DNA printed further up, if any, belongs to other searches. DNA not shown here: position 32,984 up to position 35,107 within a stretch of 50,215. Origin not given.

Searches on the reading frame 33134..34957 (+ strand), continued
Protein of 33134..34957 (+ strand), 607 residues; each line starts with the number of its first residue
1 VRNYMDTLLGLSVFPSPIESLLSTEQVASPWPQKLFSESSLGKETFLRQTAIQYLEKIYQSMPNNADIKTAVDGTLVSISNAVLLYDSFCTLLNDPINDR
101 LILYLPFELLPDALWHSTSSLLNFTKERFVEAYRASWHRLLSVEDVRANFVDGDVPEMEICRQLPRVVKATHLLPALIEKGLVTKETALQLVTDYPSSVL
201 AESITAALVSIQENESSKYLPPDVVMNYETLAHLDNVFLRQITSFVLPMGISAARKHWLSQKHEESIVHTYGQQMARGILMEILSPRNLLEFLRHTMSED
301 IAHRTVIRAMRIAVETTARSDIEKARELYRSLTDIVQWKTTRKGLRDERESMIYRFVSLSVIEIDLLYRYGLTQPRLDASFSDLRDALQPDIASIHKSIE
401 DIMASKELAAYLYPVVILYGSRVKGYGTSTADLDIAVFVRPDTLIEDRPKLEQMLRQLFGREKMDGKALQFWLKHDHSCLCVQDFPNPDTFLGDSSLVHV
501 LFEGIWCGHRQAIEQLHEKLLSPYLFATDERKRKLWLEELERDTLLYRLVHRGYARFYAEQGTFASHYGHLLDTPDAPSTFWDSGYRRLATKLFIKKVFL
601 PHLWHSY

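Call 42: search_solved_structures(query=A2, max_evalue=1, show_alignments=2)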
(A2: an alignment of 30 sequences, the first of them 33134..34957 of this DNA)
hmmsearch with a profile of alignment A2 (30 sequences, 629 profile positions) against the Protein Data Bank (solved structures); distinct sequences matched with E-value up to 1: 22.
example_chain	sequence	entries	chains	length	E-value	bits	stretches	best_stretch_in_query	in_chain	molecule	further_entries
1no5_A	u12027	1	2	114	0.0068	18.3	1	430-477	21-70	Hypothetical protein HI0073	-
4osk_A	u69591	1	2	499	0.043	15.7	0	177-234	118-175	Hax3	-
9jo8_A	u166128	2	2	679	0.1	14.4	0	177-229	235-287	TALE repeat protein targeting mitochondiral ND1-L gene. | TALE repeat protein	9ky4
2ypf_A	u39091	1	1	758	0.11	14.3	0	210-228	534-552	AVRBS3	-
9lcz_A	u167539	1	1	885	0.28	13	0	177-232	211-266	Inactivate TOD6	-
9lcx_A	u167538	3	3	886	0.28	13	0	206-232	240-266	Inactivate TOD6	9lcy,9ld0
6jtq_A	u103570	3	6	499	0.3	12.9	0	177-234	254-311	TAL effector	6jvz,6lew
6lbk_A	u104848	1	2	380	0.34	12.7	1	404-463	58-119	Poly(A) RNA polymerase GLD2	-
9ld1_A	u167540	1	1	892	0.34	12.7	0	177-232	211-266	inactivate TOD4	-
6jw5_A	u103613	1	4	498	0.35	12.7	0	208-208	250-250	TAL effector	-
6jw0_A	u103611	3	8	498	0.43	12.4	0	177-223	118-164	TAL effector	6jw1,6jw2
6jw3_A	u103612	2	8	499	0.47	12.3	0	177-230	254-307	TAL effector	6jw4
3v6p_A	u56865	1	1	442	0.48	12.2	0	176-226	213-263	dHax3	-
8fs8_A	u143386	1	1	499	0.49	12.2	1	237-357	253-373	Checkpoint protein RAD24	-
8fs4_A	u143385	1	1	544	0.57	12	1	237-357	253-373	Checkpoint protein RAD24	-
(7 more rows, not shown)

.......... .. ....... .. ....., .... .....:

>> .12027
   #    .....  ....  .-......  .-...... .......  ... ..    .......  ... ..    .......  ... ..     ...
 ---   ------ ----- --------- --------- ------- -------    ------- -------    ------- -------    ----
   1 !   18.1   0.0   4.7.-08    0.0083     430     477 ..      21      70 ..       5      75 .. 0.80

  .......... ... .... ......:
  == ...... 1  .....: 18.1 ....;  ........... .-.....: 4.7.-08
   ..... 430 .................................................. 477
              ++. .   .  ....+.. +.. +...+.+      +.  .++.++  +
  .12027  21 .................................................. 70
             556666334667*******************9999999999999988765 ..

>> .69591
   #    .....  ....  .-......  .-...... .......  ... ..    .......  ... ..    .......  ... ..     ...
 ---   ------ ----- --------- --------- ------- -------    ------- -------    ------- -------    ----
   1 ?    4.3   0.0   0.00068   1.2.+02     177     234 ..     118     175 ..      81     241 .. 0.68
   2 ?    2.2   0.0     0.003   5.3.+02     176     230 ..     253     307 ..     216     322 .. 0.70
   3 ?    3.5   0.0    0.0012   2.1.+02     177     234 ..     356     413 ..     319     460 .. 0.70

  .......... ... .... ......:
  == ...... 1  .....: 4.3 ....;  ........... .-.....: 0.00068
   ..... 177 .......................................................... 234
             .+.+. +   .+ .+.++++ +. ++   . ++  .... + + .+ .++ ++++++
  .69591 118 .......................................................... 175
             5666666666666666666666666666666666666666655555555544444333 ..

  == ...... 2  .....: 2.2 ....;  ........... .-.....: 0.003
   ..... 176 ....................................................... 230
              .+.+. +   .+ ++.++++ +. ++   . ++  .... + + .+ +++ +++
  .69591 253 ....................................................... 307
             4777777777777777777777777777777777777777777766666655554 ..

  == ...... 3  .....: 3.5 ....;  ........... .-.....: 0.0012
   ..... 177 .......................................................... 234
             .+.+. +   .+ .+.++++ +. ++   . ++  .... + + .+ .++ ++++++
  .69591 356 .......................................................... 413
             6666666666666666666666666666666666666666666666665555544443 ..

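Call 74: find_related_loci(query=A2, collection=viral_contigs, flank=10000)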
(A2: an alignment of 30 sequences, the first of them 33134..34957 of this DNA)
Query A2 (607 aa) in viral_contigs; peptide patterns used: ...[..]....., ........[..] (x = any residue, [..] = any of these).
11 stretches matched a pattern, but none encodes a relative of the query by tblastn (E <= 1e-3).

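Call 78: search_protein_families(library=pfam, alignment_id=A2, max_evalue=0.01)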
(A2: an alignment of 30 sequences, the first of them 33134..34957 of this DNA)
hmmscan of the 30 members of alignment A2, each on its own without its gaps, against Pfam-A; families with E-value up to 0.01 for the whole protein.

A. member 1, window:33134-34957:+ (607 aa): 2 families
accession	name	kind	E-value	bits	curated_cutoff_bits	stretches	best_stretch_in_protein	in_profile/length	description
PF18765.7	Polbeta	-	7.8e-05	23.2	26.9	1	415-460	15-60/93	Polymerase beta, Nucleotidyltransferase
PF01909.29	NTP_transf_2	-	0.0015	19.3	21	0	416-444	17-45/93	Nucleotidyltransferase domain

B. families by the number of members that match (of 30 scanned): 7 families
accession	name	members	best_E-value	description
PF18765.7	Polbeta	28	4.9e-07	Polymerase beta, Nucleotidyltransferase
PF01909.29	NTP_transf_2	19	2.3e-05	Nucleotidyltransferase domain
PF22600.2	MTPAP-like_central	11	0.00057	Poly(A) RNA polymerase, mitochondrial-like, central palm domain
PF20529.3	DUF6744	1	0.00049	Family of unknown function (DUF6744)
PF22746.1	SHOCT-like_DUF2089-C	1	0.0012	SHOCT-like domain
PF10858.15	DUF2659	1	0.0032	Protein of unknown function (DUF2659)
PF14829.11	GPAT_N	1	0.0086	Glycerol-3-phosphate acyltransferase N-terminal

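Call 81: search_protein_families(library=ncbifam, proteins=[L004:9915-10955:-, L004:12636-13784:-, L004:13797-14621:-, L004:11165-12556:-], max_evalue=0.01)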
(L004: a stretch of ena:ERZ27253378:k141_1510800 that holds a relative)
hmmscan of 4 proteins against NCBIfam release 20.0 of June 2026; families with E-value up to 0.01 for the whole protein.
L004:9915-10955:- (346 aa): 0 families

L004:12636-13784:- (382 aa): 0 families

L004:13797-14621:- (274 aa): 0 families

L004:11165-12556:- (463 aa): 5 families
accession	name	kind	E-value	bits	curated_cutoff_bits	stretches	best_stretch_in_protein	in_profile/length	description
NF002223.0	PRK01117.1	equivalog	1.2e-23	83.6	402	1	13-382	10-354/430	adenylosuccinate synthase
TIGR00184.1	purA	equivalog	3.8e-22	78.7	395.55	1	14-461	7-418/425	adenylosuccinate synthase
NF010355.0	PRK13783.1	equivalog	2.3e-17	63.3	445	1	8-351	4-317/404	adenylosuccinate synthase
NF010357.0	PRK13785.1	equivalog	3.9e-16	58.8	700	1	15-375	11-370/455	adenylosuccinate synthase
NF003295.0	PRK04293.1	equivalog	1.7e-08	33.8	368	1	8-146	5-135/337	adenylosuccinate synthetase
